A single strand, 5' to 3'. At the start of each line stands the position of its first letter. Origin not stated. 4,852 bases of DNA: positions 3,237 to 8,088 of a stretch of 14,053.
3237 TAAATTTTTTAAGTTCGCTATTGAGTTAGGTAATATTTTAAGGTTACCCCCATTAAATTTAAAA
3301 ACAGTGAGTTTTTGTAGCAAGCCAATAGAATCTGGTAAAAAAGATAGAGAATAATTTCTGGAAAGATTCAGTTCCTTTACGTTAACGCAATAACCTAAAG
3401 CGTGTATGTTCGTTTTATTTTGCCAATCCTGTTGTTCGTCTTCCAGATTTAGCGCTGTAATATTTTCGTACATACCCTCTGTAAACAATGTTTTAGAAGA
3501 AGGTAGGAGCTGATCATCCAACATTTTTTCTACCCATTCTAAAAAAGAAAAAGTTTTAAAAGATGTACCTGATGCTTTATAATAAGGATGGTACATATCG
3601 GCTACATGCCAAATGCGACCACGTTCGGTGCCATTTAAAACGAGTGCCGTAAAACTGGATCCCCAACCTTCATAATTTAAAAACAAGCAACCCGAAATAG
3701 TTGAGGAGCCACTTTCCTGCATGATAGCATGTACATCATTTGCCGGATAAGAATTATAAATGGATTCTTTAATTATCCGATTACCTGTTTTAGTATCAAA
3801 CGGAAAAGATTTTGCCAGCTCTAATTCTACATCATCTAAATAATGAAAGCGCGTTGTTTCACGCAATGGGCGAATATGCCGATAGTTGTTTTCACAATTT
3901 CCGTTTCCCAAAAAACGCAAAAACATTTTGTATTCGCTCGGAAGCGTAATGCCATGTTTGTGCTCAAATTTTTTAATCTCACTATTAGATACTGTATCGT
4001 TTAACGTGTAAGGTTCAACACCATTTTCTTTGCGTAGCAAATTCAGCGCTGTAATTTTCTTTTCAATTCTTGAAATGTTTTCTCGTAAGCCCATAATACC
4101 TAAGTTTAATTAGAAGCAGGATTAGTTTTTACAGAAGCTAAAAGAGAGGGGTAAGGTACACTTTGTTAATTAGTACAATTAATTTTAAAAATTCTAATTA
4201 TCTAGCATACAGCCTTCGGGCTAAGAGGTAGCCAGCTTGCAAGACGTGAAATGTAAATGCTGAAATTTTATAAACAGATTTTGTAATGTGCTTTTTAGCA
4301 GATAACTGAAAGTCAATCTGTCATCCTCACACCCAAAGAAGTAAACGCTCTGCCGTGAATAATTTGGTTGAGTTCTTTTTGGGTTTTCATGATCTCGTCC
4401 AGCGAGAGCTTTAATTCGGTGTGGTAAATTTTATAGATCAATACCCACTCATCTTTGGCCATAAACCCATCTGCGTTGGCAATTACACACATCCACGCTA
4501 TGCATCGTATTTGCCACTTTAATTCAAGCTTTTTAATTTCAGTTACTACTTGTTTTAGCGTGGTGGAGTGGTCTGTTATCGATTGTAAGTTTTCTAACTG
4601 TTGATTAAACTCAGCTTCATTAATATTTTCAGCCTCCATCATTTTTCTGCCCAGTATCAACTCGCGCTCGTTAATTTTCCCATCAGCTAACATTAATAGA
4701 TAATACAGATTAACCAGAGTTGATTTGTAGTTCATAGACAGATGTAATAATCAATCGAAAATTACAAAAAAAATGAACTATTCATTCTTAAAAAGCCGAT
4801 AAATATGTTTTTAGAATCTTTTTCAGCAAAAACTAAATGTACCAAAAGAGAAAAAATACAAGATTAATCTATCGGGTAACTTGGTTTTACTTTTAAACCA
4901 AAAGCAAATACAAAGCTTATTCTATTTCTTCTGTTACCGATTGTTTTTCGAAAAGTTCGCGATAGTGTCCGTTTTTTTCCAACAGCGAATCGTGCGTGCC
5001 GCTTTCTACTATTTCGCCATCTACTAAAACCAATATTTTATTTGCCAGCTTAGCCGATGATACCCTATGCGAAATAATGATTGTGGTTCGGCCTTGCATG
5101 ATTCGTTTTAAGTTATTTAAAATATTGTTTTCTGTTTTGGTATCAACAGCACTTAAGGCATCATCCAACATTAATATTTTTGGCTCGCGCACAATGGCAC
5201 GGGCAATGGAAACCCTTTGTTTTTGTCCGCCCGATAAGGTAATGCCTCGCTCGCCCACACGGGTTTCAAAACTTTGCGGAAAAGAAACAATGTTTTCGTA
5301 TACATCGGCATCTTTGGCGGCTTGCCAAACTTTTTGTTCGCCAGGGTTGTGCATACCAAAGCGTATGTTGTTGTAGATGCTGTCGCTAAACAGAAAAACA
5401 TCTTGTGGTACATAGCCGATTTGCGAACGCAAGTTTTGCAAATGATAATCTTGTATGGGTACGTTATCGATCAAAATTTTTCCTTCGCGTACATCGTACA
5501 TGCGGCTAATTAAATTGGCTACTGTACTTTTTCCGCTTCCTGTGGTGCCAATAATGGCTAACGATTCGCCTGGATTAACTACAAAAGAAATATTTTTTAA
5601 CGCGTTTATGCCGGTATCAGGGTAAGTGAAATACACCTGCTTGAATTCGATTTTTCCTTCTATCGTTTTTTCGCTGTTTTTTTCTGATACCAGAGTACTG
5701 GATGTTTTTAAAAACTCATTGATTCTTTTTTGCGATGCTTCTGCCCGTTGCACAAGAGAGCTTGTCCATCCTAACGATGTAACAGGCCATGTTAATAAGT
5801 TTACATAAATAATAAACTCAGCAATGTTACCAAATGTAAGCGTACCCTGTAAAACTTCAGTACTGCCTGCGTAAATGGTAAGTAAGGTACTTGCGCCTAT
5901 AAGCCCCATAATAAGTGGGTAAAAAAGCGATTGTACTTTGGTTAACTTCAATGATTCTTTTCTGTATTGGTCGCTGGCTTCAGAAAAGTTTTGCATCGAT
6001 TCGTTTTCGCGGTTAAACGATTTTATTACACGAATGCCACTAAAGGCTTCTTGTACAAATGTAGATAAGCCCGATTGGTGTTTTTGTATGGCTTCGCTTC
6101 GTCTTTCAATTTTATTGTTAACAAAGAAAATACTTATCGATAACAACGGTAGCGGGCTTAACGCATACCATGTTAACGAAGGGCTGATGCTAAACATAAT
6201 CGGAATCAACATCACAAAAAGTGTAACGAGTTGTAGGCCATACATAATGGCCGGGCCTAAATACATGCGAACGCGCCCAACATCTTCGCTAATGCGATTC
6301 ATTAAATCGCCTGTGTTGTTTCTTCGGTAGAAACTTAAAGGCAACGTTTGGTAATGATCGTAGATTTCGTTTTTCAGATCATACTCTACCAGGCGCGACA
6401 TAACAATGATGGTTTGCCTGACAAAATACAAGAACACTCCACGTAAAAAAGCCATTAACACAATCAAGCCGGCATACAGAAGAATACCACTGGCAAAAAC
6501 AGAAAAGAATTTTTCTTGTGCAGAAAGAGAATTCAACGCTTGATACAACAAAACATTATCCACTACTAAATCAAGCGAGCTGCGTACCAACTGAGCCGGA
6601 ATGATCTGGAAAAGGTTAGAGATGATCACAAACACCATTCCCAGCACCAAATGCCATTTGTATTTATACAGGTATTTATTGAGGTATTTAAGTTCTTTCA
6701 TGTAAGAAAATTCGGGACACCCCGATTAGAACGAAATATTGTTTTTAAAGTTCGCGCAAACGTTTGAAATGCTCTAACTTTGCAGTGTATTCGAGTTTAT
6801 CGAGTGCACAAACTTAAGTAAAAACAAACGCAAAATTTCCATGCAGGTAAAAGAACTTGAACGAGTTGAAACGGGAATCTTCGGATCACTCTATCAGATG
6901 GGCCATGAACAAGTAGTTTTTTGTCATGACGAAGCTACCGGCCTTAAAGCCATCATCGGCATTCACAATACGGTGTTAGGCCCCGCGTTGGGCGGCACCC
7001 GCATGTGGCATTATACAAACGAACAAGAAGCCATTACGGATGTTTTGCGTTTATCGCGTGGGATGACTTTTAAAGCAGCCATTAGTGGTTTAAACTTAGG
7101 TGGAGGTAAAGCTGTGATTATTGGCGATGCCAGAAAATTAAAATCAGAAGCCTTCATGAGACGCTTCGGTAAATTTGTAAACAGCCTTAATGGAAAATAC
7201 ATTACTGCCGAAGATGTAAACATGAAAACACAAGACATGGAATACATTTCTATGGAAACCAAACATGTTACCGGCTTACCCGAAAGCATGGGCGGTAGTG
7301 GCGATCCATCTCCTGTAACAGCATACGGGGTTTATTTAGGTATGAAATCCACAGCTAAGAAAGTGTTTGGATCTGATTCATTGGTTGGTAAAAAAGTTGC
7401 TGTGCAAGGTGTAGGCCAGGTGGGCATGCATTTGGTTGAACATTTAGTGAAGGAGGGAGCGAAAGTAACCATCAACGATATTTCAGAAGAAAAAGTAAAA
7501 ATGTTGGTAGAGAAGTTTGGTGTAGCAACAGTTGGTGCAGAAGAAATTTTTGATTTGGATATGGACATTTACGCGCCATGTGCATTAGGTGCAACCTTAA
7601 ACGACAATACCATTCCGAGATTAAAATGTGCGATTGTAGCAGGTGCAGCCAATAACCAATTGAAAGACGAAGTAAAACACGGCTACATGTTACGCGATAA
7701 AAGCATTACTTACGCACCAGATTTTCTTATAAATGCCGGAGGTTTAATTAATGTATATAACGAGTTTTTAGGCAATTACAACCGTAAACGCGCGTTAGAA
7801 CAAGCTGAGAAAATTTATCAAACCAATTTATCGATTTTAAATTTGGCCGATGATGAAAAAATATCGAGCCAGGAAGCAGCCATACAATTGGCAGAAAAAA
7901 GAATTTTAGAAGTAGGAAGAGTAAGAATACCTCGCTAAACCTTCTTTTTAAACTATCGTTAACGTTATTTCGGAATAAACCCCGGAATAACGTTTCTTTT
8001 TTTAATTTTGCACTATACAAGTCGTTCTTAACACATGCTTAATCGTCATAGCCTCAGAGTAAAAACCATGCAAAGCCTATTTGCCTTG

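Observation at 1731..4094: Signal-peptide-less SUKH (SMI1/KNR4) domain fused to ~23 leucine-rich repeats: an orphan 'immunity domain + repeat sensor' protein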

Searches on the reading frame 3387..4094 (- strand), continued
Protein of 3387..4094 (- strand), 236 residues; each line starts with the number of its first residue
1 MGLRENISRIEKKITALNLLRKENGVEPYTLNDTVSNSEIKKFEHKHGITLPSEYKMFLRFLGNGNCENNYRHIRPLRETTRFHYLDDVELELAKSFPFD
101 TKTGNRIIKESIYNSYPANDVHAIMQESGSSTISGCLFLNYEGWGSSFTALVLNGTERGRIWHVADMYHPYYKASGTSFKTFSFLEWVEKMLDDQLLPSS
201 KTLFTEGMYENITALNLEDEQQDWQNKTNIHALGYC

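Call 82: search_protein_families(library=pfam, proteins=[L010:5088-7793:+, L017:4986-6119:+, L018:6488-7825:+, L026:6441-6920:+, L026:5337-6395:+, L026:8321-8791:+, L033:6859-7197:+, L033:7871-8641:+, L029:6559-7530:+, L038:551-931:+], max_evalue=0.001)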
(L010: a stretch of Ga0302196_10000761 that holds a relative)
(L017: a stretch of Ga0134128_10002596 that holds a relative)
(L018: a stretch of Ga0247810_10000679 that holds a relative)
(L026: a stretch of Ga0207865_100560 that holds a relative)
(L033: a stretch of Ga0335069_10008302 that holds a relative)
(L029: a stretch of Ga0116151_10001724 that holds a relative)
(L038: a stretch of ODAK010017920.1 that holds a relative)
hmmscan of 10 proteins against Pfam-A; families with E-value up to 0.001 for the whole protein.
L010:5088-7793:+ (902 aa): 0 families

L017:4986-6119:+ (378 aa): 1 family
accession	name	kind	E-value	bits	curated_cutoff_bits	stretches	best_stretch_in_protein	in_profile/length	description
PF01145.31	Band_7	-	3.4e-27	96.1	23.6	1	146-317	2-175/176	SPFH domain / Band 7 family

L018:6488-7825:+ (446 aa): 1 family
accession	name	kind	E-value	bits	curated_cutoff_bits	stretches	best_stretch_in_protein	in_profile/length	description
PF01384.25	PHO4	-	3.5e-84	283.2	33.7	1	18-435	1-350/350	Phosphate transporter family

L026:6441-6920:+ (160 aa): 0 families

L026:5337-6395:+ (353 aa): 1 family
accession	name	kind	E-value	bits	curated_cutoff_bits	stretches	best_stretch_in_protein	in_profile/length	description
PF05076.18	SUFU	-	1.6e-43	149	25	1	39-202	1-171/172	Suppressor of fused protein (SUFU)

L026:8321-8791:+ (157 aa): 2 families
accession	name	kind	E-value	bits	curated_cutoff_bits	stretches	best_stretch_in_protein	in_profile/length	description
PF09723.15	Zn_ribbon_8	-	6.8e-05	23.2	34.4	0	114-148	5-37/41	Zinc ribbon domain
PF05207.18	Zn_ribbon_CSL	-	0.00025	21.1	29.2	1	103-143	7-46/55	CSL zinc finger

L033:6859-7197:+ (113 aa): 0 families

L033:7871-8641:+ (257 aa): 8 families
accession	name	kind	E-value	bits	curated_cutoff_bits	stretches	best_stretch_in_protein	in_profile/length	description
PF13304.12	AAA_21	-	9.7e-18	65.7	27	2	154-209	247-303/304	AAA domain, putative AbiEii toxin, Type IV TA system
PF02463.25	SMC_N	-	3.7e-12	46.6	40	2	49-75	21-47/220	RecF/RecN/SMC N terminal domain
PF13175.12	AAA_15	-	4.5e-12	46.7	32.1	2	164-208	328-373/374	AAA ATPase domain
PF13476.12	AAA_23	-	4.5e-07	31.1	27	1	50-84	17-51/201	AAA domain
PF00005.33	ABC_tran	-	2.2e-06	28.7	25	1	54-108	13-67/137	ABC transporter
PF13401.12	AAA_22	-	9.9e-06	26.3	27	1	51-202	4-121/130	AAA domain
PF13555.12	AAA_29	-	2.2e-05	24.6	27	1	51-74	20-44/61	P-loop containing region of AAA domain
PF09818.15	ABC_ATPase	-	9e-05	22.1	23.2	1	37-74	64-101/283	P-loop domain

L029:6559-7530:+ (324 aa): 3 families
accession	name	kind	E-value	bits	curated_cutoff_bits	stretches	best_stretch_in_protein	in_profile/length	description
PF07224.18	Chlorophyllase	-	1e-60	205.5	26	1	52-305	8-278/301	Chlorophyllase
PF01738.24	DLH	-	3.7e-05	23.9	21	1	75-189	5-123/217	Dienelactone hydrolase family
PF12740.14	PETase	-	0.00051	20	28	1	79-181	48-144/263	PET hydrolase-like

L038:551-931:+ (127 aa): 0 families

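Call 87: find_encoding_contigs(protein=P0132, flank=10000, max_places=1)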
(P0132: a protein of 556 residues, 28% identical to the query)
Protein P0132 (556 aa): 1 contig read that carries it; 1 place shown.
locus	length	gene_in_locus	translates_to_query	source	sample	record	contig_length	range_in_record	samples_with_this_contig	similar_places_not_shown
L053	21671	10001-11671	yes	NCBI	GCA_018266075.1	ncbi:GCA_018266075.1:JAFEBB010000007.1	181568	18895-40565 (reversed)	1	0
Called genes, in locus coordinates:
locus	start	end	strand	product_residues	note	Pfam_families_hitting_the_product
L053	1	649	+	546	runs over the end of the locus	-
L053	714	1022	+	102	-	-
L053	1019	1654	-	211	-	PF01370:Epimerase, PF05368:NmrA (weak), PF13460:NAD_binding_10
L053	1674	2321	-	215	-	PF01872:RibD_C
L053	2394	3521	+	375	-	-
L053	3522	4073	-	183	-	-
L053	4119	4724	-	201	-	PF10502:Peptidase_S26, PF00717:Peptidase_S24 (weak)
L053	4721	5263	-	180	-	PF10502:Peptidase_S26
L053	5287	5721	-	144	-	-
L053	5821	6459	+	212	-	-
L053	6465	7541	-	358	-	PF00248:Aldo_ket_red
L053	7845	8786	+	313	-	PF09924:LPG_synthase_C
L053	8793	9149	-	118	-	-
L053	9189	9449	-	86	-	-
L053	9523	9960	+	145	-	-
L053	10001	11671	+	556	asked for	PF09346:SMI1_KNR4, PF25019:LRR_R13L1-DRL21 (faint), PF12799:LRR_4 (faint), PF23286:LRR_13 (faint), PF23598:LRR_14, PF00560:LRR_1 (faint), PF13855:LRR_8 (weak), PF23598:LRR_14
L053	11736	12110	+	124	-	-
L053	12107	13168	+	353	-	PF00478:IMPDH (faint), PF03060:NMO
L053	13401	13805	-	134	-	-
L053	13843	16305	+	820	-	PF01839:FG-GAP (faint), PF00036:EF-hand_1 (faint), PF13517:FG-GAP_3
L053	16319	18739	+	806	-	PF00404:Dockerin_1 (faint), PF12256:TcdB_toxin_midN (faint), PF13517:FG-GAP_3, PF01839:FG-GAP (weak), PF13517:FG-GAP_3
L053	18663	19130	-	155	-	-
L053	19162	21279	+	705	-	PF01839:FG-GAP, PF12256:TcdB_toxin_midN (faint), PF13517:FG-GAP_3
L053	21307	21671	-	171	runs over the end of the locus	PF13527:Acetyltransf_9 (weak), PF00583:Acetyltransf_1, PF13508:Acetyltransf_7 (weak)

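Call 89: search_protein_families(library=pfam, proteins=[L005:104-607:+, L005:839-1657:+, L005:1706-4924:+, L005:4943-5974:+, L005:6042-6299:+], max_evalue=0.001)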
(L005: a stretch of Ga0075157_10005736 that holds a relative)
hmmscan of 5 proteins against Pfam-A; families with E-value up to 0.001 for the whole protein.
L005:104-607:+ (167 aa): 1 family
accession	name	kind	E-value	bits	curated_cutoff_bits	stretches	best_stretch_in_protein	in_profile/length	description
PF00072.30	Response_reg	-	2e-13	50.9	30.2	1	39-158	1-110/111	Response regulator receiver domain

L005:839-1657:+ (272 aa): 1 family
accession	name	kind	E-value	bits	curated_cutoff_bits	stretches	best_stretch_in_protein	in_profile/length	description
PF01510.30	Amidase_2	-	1.4e-05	25.9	26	1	84-252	6-128/131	N-acetylmuramoyl-L-alanine amidase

L005:1706-4924:+ (1072 aa): 0 families

L005:4943-5974:+ (343 aa): 1 family
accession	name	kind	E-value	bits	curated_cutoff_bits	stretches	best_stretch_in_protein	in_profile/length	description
PF05990.18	DUF900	-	1.6e-20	74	20.5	1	100-333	18-229/232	Alpha/beta hydrolase of unknown function (DUF900)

L005:6042-6299:+ (85 aa): 0 families

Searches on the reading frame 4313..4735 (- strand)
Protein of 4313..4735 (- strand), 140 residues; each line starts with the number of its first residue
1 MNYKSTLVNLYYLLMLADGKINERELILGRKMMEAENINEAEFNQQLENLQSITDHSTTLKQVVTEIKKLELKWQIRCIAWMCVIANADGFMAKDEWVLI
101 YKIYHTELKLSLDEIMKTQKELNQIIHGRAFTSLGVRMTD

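Call 6: search_protein_families(library=pfam, proteins=[window:4313-4735:-], max_evalue=0.01)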
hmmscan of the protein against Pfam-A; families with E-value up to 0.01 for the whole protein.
window:4313-4735:- (140 aa): 1 family
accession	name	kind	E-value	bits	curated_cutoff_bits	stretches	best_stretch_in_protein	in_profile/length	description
PF05099.18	TerB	-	1.2e-08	35.7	24.4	1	7-105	4-104/118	Tellurite resistance protein TerB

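Call 7: search_protein_families(library=ncbifam, proteins=[window:4313-4735:-], max_evalue=0.01)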
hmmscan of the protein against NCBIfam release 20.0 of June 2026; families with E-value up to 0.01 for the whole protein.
window:4313-4735:- (140 aa): 0 families

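Call 25: search_protein_families(library=padloc, proteins=[window:4313-4735:-], max_evalue=0.01)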
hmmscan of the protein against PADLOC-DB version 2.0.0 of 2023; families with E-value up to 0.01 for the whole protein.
window:4313-4735:- (140 aa): 0 families

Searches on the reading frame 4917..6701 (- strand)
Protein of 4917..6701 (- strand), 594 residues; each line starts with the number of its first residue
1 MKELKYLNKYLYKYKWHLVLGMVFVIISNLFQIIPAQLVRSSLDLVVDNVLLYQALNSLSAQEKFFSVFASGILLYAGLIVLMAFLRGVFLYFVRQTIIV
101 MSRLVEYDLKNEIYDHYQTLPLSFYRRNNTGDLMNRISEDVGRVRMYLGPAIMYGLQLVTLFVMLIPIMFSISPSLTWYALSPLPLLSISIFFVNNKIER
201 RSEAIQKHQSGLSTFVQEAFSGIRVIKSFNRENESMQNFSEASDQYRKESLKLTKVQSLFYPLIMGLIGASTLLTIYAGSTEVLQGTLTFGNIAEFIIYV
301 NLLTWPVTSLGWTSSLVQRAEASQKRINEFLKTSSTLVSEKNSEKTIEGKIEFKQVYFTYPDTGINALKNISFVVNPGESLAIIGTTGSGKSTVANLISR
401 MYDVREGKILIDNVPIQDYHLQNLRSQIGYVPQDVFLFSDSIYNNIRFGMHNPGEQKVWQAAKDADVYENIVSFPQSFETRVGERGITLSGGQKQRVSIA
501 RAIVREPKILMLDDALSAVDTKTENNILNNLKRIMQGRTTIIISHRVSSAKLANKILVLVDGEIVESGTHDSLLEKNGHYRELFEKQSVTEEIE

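Call 6: search_protein_families(library=pfam, proteins=[window:4917-6701:-], max_evalue=0.01)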
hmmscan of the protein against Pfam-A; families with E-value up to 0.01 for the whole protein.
window:4917-6701:- (594 aa): 7 families
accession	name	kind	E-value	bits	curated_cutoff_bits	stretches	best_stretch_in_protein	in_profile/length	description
PF00664.28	ABC_membrane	-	1.1e-44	153.6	28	1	19-307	2-274/274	ABC transporter transmembrane region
PF00005.33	ABC_tran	-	2.8e-35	122.3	25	1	368-516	1-136/137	ABC transporter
PF02463.25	SMC_N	-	9.4e-05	22.4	40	1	391-557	37-209/220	RecF/RecN/SMC N terminal domain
PF01935.23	DUF87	-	0.00042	20.9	23.2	1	380-411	25-57/220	Helicase HerA, central domain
PF13238.12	AAA_18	-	0.0016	19.3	29.4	0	382-407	2-25/128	AAA domain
PF13401.12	AAA_22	-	0.0079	17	27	0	380-535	7-108/130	AAA domain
PF20720.3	nSTAND3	-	0.0086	16.2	27.2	0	379-404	18-43/155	Novel STAND NTPase 3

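Call 25: search_protein_families(library=padloc, proteins=[window:4917-6701:-], max_evalue=0.01)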
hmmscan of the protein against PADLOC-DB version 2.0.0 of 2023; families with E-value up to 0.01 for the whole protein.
window:4917-6701:- (594 aa): 5 families
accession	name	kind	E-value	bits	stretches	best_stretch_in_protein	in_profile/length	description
PDLC04135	mad3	-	1.9e-27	94.8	2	484-573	259-356/374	mads_3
PDLC04140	mad8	-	1.1e-09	36.3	1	363-549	12-236/314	mads_8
PDLC04103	HerA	-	0.0002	17.9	1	380-413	174-208/579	-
PDLC04893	PDC-S06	-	0.00042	16.8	0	510-551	648-689/862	-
PDLC04105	HerA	-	0.0039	13.8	1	382-411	170-200/576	-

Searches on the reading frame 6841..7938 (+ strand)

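Call 6: search_protein_families(library=pfam, proteins=[window:6841-7938:+], max_evalue=0.01)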
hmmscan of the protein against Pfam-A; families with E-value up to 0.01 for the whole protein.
window:6841-7938:+ (365 aa): 10 families
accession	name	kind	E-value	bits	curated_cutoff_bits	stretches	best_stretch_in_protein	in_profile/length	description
PF02812.23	ELFV_dehydrog_N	-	6.9e-32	110.3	25.3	1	22-142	1-129/129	Glu/Leu/Phe/Val dehydrogenase, dimerisation domain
PF00208.27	ELFV_dehydrog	-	8e-21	75.3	23.4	2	220-355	90-233/241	Glutamate/Leucine/Phenylalanine/Valine dehydrogenase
PF01488.26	Shikimate_DH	-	6.4e-06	26.7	24.3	1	172-239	3-69/138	Shikimate / quinate 5-dehydrogenase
PF03446.21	NAD_binding_2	-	0.00017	22.1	21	1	185-229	1-45/161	NAD binding domain of 6-phosphogluconate dehydrogenase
PF03807.23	F420_oxidored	-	0.00033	21.6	21.6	1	185-237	1-57/94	NADP oxidoreductase coenzyme F420-dependent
PF03721.20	UDPG_MGDP_dh_N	-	0.0014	18.7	27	1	185-224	2-41/187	UDP-glucose/GDP-mannose dehydrogenase family, NAD binding domain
PF02826.25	2-Hacid_dh_C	-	0.0023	17.8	25.1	1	173-237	26-89/178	D-isomer specific 2-hydroxyacid dehydrogenase, NAD binding domain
PF13241.12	NAD_binding_7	-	0.0028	18.6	22.1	1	182-219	6-44/104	Putative NAD(P)-binding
PF02254.24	TrkA_N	-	0.0029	18.3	23.8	1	186-229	1-44/116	TrkA-N domain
PF02737.24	3HCDH_N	-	0.0088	16.4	22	0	185-225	1-41/180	3-hydroxyacyl-CoA dehydrogenase, NAD binding domain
